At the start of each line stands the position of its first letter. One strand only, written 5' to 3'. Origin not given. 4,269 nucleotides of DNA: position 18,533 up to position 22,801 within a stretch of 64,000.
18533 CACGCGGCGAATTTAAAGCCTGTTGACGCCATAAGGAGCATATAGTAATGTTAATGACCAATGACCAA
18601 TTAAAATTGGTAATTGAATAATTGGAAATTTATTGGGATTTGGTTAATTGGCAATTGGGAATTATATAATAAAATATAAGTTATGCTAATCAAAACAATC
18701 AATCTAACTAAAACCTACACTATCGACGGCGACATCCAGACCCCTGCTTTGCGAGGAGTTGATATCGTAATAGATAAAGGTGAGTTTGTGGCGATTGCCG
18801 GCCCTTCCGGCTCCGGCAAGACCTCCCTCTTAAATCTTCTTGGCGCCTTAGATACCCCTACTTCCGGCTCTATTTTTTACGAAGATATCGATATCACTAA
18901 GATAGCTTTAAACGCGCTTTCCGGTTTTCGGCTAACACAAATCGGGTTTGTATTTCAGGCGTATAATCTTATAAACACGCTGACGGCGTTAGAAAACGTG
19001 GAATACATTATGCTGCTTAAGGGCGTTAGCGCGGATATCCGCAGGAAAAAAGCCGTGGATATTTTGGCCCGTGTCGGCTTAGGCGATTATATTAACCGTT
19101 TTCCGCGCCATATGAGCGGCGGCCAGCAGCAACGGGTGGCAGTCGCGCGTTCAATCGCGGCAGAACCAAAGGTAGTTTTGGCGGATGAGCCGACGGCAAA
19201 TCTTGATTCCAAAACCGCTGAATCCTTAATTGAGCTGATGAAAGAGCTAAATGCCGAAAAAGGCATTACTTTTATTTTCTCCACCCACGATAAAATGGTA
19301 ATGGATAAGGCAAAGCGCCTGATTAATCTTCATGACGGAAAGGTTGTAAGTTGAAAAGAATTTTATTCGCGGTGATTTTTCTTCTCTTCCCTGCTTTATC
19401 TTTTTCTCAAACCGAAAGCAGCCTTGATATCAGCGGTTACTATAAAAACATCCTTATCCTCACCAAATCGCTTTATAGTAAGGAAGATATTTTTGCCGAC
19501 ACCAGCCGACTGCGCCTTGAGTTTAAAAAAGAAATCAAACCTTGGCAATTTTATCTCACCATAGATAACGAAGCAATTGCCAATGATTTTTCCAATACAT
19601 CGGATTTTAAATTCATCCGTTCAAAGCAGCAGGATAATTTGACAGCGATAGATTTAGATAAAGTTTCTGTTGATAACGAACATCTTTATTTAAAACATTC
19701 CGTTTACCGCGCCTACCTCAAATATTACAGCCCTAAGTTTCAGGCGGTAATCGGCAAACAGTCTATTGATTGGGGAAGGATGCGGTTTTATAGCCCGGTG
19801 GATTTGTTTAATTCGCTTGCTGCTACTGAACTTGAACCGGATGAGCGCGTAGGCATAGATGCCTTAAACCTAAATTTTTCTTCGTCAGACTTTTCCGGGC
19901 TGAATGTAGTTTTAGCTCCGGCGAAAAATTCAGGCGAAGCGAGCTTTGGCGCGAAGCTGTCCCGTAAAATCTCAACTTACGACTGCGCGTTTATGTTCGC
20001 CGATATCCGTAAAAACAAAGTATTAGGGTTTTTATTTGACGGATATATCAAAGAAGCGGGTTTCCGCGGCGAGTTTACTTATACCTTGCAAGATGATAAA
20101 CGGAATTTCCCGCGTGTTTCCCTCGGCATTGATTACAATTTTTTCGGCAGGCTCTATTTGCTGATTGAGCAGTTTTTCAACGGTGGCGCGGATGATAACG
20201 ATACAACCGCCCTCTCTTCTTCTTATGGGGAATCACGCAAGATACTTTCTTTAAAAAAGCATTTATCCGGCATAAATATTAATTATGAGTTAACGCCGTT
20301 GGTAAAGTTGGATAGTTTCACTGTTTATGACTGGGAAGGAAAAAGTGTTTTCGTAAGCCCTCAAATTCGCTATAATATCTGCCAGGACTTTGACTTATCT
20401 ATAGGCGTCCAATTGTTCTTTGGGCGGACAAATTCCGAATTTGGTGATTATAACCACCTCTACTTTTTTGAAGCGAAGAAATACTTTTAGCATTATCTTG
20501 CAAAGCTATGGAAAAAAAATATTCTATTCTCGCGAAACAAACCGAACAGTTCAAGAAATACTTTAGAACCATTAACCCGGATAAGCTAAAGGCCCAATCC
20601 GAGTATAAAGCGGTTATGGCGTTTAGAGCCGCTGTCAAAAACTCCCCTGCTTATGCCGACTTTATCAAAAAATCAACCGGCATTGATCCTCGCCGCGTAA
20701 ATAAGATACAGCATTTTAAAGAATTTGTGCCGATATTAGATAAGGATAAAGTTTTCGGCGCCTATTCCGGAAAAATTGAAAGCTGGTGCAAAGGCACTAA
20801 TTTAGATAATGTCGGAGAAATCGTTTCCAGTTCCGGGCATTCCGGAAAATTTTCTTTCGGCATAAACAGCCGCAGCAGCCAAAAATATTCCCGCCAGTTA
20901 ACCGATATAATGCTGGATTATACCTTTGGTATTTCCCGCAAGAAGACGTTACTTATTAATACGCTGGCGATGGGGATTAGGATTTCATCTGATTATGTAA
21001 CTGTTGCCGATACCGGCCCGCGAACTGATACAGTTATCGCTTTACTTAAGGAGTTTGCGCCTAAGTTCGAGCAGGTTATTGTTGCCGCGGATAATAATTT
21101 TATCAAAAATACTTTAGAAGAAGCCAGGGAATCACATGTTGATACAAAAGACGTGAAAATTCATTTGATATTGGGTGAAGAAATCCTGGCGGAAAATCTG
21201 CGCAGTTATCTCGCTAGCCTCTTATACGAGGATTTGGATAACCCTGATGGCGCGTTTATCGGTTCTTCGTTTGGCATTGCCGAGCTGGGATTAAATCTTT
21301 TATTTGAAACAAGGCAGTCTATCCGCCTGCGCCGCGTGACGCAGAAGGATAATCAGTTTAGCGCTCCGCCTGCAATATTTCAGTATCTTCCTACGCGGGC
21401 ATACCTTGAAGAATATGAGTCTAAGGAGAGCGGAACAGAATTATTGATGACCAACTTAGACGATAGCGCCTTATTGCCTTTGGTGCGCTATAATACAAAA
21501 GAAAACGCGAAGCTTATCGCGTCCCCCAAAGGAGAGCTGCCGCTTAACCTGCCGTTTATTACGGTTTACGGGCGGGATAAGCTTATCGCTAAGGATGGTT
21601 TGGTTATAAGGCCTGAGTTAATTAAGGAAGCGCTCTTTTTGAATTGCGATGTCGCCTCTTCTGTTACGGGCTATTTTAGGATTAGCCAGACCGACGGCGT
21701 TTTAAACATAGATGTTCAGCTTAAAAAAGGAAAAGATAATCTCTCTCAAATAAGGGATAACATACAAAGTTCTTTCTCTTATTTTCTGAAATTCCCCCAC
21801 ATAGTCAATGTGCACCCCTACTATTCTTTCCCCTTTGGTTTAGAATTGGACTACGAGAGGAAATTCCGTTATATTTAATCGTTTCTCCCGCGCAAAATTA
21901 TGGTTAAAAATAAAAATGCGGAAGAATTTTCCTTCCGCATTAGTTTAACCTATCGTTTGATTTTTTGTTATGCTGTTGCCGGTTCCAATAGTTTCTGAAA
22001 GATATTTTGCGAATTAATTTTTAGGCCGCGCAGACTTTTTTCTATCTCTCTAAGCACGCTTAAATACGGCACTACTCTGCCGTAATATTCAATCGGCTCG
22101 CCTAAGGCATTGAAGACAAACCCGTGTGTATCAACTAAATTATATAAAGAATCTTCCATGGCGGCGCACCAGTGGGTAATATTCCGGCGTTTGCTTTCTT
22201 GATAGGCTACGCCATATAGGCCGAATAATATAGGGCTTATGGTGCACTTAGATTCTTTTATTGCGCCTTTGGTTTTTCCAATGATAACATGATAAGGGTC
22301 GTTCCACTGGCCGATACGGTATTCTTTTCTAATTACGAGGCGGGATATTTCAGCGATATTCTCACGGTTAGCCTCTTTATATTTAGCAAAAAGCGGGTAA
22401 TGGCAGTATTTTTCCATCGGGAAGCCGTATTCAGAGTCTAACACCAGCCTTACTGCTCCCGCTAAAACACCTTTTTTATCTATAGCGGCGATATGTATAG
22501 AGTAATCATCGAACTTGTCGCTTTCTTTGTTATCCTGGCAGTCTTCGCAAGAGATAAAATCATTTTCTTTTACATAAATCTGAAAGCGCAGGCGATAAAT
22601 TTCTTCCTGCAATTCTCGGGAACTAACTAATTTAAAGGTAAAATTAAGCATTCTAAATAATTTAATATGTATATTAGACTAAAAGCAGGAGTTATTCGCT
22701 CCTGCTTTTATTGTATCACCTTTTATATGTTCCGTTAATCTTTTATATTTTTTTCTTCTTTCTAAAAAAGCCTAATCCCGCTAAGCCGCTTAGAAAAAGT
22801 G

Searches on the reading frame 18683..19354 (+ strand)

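Call 40: search_protein_families(library=pfam, proteins=[window:18683-19354:+], max_evalue=0.001)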
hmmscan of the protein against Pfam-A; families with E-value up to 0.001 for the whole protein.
window:18683-19354:+ (223 aa): 3 families
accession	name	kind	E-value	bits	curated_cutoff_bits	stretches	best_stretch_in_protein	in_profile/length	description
PF00005.33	ABC_tran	-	4.7e-31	108.6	25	1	23-172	1-137/137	ABC transporter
PF13304.12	AAA_21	-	1.7e-11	45.2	27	1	133-204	227-300/304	AAA domain, putative AbiEii toxin, Type IV TA system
PF02463.25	SMC_N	-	8.7e-08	32.3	40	1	143-216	136-211/220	RecF/RecN/SMC N terminal domain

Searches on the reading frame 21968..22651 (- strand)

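Call 40: search_protein_families(library=pfam, proteins=[window:21968-22651:-], max_evalue=0.001)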
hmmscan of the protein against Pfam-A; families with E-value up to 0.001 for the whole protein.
window:21968-22651:- (227 aa): 3 families
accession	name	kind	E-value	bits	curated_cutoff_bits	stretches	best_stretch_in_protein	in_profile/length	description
PF13444.12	Acetyltransf_5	-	5.9e-13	49.8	22.4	1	21-114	1-94/102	Acetyltransferase (GNAT) domain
PF21926.2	FeeM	-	3.3e-08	33.9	27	1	17-112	1-93/158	N-acyl amino acid synthase FeeM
PF00765.23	Autoind_synth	-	5.5e-05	23.2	24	1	8-110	4-102/183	Autoinducer synthase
